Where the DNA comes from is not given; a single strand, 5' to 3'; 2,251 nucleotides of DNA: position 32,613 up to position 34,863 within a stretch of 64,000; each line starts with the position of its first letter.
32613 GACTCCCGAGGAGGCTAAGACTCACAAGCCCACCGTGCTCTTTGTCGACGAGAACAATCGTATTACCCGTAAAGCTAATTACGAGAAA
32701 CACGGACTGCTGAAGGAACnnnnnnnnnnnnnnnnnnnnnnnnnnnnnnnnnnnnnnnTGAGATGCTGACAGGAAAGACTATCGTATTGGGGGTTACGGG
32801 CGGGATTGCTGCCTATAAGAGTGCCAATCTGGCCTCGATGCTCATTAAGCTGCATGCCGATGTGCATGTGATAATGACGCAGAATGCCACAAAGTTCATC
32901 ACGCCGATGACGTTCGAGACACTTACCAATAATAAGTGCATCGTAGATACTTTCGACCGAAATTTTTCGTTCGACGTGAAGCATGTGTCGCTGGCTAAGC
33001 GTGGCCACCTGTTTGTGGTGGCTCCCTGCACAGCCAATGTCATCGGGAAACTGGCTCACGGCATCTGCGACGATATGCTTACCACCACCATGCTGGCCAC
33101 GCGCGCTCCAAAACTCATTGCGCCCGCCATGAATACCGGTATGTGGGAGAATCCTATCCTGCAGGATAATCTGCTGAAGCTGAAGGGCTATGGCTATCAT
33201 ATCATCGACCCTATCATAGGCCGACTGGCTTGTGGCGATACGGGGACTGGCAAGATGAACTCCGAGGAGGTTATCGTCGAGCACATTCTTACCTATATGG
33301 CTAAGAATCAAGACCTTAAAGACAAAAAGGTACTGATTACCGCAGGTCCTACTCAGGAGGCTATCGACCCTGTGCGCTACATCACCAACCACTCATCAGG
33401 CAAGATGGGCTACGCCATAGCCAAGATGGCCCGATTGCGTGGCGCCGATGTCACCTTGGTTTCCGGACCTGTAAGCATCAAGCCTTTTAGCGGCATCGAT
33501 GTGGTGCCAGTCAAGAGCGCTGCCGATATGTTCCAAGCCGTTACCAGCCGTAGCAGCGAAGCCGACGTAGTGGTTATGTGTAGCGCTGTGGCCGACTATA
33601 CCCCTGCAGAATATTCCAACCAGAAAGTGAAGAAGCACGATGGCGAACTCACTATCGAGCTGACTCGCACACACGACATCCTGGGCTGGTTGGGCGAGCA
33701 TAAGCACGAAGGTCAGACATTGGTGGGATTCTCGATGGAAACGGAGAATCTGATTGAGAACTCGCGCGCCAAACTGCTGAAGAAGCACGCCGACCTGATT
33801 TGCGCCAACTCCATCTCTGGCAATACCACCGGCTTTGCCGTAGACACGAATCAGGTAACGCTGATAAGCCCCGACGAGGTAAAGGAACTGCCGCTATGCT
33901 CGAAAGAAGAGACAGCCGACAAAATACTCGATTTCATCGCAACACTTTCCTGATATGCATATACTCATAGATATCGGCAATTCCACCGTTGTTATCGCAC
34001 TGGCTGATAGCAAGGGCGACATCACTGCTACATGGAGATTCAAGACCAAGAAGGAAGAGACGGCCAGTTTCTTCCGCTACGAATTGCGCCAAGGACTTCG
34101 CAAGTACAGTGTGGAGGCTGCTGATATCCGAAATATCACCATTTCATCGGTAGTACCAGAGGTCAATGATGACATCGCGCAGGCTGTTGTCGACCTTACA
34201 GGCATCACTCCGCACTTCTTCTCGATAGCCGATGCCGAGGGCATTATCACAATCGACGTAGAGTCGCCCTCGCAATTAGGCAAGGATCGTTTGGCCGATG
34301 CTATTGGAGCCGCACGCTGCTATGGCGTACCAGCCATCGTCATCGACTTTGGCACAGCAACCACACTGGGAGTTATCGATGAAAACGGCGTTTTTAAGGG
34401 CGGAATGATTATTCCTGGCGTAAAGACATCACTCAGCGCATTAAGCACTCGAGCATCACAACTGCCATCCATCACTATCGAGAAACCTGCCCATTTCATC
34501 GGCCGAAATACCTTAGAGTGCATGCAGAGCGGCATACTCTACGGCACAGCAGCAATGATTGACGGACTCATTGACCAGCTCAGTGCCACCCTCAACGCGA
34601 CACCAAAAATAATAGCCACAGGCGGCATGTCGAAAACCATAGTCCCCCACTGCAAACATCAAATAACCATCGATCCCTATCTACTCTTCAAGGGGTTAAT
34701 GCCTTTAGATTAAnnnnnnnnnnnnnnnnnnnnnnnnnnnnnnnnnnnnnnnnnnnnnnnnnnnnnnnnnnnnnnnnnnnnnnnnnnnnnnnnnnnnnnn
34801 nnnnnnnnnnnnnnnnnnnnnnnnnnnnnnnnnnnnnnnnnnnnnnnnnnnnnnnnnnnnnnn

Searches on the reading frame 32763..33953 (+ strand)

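Call 60: search_protein_families(library=pfam, proteins=[window:32763-33953:+], max_evalue=0.001)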
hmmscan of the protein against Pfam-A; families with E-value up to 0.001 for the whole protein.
window:32763-33953:+ (396 aa): 2 families
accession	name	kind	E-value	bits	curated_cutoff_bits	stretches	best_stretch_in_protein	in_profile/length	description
PF04127.22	DFP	-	1.2e-72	244.1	22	1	185-368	1-186/186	DNA/pantothenate metabolism flavoprotein C-terminal domain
PF02441.25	Flavoprotein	-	6.8e-34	117.2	22.7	1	5-176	1-159/162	Flavoprotein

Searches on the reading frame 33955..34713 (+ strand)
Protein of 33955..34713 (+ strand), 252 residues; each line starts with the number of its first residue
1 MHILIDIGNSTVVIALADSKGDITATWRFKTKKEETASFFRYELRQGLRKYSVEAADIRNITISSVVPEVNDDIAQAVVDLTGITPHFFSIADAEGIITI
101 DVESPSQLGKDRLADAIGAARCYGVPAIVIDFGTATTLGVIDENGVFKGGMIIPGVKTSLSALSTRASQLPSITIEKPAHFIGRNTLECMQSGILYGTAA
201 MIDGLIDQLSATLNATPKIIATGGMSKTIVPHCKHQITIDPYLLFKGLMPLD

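Call 60: search_protein_families(library=pfam, proteins=[window:33955-34713:+], max_evalue=0.001)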
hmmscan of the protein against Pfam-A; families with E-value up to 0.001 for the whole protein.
window:33955-34713:+ (252 aa): 1 family
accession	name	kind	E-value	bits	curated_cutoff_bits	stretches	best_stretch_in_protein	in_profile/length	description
PF03309.20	Pan_kinase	-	4.8e-58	196.8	24.7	1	3-207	2-204/205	Type III pantothenate kinase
